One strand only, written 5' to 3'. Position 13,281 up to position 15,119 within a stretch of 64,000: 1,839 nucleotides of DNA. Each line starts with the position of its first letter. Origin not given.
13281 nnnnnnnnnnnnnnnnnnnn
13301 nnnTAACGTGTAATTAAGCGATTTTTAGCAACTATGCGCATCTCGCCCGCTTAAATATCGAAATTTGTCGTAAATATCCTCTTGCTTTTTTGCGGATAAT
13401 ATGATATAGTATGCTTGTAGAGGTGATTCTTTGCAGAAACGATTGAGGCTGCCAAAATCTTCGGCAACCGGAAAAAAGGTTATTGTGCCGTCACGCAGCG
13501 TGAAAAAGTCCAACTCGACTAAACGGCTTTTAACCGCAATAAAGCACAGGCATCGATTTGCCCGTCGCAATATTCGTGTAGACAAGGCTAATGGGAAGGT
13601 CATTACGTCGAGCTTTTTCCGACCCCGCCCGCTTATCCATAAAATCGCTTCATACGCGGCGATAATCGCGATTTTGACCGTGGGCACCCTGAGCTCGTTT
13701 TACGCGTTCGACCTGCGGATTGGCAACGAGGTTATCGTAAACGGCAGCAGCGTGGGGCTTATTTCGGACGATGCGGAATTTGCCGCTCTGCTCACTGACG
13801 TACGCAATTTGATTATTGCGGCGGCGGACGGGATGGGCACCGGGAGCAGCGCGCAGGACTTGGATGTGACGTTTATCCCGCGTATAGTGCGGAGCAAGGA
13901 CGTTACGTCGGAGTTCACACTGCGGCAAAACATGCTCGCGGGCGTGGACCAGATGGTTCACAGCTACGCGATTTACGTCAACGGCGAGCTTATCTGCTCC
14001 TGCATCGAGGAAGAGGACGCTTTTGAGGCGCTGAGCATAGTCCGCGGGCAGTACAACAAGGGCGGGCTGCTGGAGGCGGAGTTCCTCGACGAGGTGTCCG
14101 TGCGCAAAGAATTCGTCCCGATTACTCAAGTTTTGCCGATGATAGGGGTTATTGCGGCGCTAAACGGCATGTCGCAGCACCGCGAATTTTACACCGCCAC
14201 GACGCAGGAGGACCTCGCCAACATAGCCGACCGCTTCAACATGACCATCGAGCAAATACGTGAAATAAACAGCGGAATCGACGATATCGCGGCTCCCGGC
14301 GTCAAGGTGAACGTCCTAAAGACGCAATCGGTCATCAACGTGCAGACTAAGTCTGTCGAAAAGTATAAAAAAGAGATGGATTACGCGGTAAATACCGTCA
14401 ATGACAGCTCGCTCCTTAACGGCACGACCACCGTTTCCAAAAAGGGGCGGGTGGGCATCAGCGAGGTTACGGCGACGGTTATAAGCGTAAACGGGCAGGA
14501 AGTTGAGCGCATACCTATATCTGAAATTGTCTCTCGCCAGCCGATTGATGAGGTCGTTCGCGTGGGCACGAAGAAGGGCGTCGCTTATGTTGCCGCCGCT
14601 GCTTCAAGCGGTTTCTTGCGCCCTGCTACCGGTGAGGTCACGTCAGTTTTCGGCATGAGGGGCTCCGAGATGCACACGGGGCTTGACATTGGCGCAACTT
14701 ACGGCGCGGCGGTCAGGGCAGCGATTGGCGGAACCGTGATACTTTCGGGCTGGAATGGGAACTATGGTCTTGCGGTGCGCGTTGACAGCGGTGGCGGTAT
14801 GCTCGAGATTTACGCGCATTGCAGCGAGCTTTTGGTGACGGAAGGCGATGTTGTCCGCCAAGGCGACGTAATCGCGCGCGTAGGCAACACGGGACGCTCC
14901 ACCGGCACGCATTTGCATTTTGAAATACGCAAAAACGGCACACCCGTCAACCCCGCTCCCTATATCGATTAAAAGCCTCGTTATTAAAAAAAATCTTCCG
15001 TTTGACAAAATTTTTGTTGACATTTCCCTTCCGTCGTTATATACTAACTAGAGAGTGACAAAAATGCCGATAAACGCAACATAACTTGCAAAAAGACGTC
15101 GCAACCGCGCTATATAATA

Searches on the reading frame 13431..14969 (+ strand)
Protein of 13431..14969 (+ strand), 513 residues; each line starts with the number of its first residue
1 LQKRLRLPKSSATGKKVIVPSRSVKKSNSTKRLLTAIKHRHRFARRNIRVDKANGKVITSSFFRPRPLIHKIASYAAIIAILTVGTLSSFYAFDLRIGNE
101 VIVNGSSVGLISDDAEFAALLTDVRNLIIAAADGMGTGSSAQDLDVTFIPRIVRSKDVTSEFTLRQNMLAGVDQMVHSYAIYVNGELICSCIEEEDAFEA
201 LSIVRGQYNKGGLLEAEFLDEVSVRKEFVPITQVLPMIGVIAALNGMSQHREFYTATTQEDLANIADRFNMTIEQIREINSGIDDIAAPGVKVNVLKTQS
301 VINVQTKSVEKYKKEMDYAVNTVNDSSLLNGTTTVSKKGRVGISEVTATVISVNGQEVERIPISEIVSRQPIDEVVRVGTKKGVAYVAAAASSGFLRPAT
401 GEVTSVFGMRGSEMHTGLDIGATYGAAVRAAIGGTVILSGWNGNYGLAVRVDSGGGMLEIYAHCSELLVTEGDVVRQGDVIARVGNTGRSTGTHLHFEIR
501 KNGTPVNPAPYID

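Call 23: search_protein_families(library=pfam, proteins=[window:13431-14969:+], max_evalue=0.00001)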
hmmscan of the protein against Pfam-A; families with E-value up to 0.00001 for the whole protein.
window:13431-14969:+ (513 aa): 2 families
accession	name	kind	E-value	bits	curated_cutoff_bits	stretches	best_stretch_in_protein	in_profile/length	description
PF01551.29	Peptidase_M23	-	6.8e-33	113.2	28.7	1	414-508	2-96/96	Peptidase family M23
PF07501.17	G5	-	3.3e-17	62.9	23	1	308-381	2-75/75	G5 domain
